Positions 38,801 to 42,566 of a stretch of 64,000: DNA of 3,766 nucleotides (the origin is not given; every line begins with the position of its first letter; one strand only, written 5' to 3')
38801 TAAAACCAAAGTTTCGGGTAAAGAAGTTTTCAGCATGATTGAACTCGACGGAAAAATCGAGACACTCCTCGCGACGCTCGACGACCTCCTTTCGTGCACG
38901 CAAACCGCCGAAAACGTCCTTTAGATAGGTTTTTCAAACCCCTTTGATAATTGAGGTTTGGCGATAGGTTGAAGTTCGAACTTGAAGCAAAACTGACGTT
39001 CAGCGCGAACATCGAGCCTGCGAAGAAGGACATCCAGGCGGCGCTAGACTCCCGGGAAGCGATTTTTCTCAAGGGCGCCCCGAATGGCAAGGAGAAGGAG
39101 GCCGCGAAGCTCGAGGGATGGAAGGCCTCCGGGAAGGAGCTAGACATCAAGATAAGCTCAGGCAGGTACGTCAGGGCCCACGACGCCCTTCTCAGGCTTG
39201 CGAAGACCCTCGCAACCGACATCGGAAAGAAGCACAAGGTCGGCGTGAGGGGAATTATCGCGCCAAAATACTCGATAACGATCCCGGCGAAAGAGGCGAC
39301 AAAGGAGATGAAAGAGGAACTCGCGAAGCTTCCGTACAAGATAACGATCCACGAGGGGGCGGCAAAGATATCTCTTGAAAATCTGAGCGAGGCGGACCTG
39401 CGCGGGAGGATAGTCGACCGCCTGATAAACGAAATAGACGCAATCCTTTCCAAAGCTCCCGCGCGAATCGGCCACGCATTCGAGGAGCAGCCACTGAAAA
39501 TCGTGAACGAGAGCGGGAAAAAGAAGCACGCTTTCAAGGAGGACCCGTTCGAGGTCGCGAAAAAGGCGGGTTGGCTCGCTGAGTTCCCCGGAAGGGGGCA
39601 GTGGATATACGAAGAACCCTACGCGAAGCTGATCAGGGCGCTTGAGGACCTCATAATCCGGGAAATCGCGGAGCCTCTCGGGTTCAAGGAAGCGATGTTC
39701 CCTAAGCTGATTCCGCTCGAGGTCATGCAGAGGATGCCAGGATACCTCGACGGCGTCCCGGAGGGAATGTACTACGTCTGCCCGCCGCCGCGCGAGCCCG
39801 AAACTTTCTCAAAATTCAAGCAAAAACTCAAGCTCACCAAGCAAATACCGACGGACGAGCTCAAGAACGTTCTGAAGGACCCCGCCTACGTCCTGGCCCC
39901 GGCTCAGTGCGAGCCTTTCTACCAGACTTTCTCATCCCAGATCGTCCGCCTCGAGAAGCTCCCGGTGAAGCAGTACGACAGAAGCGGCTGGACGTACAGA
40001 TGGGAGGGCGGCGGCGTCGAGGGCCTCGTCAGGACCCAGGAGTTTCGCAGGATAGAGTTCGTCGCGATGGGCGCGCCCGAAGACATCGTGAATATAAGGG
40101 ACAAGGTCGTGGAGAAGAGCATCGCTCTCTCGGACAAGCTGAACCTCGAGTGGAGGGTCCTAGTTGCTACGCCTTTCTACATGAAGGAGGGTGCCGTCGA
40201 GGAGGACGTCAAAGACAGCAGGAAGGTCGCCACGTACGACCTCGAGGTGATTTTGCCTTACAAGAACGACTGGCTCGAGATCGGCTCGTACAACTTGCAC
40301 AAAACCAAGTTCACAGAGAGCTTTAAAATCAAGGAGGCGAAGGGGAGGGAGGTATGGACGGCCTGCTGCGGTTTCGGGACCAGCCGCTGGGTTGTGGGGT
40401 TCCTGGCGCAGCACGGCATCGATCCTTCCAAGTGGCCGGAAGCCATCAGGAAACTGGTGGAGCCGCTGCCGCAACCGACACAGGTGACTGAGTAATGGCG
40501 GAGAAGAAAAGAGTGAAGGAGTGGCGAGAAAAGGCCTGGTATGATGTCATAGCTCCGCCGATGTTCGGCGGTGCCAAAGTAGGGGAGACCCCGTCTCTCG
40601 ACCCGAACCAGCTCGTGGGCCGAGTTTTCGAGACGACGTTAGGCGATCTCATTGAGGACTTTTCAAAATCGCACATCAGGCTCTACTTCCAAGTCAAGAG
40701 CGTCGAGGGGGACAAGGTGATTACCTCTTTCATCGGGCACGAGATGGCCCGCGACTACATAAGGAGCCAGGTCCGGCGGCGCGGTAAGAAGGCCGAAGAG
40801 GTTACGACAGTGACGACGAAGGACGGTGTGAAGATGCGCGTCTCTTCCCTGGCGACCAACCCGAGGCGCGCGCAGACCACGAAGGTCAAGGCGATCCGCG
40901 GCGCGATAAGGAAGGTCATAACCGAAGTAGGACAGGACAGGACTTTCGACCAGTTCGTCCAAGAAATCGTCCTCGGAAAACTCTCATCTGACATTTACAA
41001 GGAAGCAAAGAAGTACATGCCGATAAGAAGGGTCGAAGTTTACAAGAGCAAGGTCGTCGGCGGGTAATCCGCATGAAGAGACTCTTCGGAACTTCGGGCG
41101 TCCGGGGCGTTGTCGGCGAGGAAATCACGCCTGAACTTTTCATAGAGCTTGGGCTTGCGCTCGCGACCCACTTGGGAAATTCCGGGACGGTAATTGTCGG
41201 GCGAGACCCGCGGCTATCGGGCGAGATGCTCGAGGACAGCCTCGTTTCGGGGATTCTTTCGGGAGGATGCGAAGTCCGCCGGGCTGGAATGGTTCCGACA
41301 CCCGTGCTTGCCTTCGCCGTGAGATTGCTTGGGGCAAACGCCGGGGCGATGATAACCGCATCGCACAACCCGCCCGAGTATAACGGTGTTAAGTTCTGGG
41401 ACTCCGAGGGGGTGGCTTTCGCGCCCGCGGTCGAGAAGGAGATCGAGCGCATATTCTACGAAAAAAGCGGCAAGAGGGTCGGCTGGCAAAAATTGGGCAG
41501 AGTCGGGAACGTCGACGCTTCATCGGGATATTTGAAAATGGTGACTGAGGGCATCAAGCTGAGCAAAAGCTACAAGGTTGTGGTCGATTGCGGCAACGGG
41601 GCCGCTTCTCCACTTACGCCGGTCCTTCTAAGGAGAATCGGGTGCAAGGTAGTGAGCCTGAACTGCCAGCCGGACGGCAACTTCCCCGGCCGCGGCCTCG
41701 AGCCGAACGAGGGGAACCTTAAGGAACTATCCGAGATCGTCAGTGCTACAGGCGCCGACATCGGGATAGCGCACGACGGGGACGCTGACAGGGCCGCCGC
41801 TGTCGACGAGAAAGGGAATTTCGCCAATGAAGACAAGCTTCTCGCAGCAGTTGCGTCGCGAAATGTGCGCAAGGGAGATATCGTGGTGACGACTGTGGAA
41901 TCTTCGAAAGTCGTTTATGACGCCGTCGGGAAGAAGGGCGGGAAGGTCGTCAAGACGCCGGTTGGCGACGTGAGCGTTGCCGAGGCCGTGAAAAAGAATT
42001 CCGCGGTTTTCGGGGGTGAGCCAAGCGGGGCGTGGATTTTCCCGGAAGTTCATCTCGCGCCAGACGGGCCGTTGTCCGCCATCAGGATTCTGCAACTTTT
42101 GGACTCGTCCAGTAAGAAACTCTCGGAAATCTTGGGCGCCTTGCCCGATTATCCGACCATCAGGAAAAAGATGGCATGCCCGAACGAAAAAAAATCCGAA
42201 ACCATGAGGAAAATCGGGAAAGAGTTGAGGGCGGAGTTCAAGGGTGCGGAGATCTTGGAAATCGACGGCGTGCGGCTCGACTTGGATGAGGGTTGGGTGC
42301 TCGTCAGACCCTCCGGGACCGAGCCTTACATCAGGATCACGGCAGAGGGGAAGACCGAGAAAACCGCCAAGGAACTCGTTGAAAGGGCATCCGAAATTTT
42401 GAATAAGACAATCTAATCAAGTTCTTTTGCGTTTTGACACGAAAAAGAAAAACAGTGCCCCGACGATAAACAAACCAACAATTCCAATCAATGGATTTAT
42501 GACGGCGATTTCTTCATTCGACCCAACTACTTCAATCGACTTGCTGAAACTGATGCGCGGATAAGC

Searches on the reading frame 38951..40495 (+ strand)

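Call 11: search_protein_families(library=pfam, proteins=[window:38951-40495:+], max_evalue=0.00001)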
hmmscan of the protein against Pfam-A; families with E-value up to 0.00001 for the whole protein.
window:38951-40495:+ (514 aa): 2 families
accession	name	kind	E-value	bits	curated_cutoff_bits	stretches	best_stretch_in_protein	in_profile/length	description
PF18490.6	tRNA_bind_4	-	1.9e-44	151.8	25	1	7-164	1-157/162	tRNA-binding domain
PF00587.30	tRNA-synt_2b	-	1.3e-12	48.5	29.3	1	312-486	10-177/179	tRNA synthetase class II core domain (G, H, P, S and T)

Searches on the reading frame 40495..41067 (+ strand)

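Call 11: search_protein_families(library=pfam, proteins=[window:40495-41067:+], max_evalue=0.00001)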
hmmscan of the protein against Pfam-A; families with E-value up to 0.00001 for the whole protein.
window:40495-41067:+ (190 aa): 1 family
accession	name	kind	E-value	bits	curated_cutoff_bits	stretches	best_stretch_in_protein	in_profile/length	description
PF01015.23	Ribosomal_S3Ae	-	7.6e-66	221.7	29.3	1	3-188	3-188/191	Ribosomal S3Ae family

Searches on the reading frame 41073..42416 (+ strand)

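Call 11: search_protein_families(library=pfam, proteins=[window:41073-42416:+], max_evalue=0.00001)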
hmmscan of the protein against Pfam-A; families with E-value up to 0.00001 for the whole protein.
window:41073-42416:+ (447 aa): 4 families
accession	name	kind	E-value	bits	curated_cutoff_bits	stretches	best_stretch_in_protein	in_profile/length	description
PF02878.22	PGM_PMM_I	-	6.3e-45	152.7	22.5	1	3-131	2-134/138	Phosphoglucomutase/phosphomannomutase, alpha/beta/alpha domain I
PF02879.22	PGM_PMM_II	-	3.1e-30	105.2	29.3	1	153-248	3-103/103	Phosphoglucomutase/phosphomannomutase, alpha/beta/alpha domain II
PF02880.22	PGM_PMM_III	-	2.8e-23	82.7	20.7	1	253-357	2-111/115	Phosphoglucomutase/phosphomannomutase, alpha/beta/alpha domain III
PF00408.26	PGM_PMM_IV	-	2.1e-13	50.6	23.1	1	367-439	4-65/68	Phosphoglucomutase/phosphomannomutase, C-terminal domain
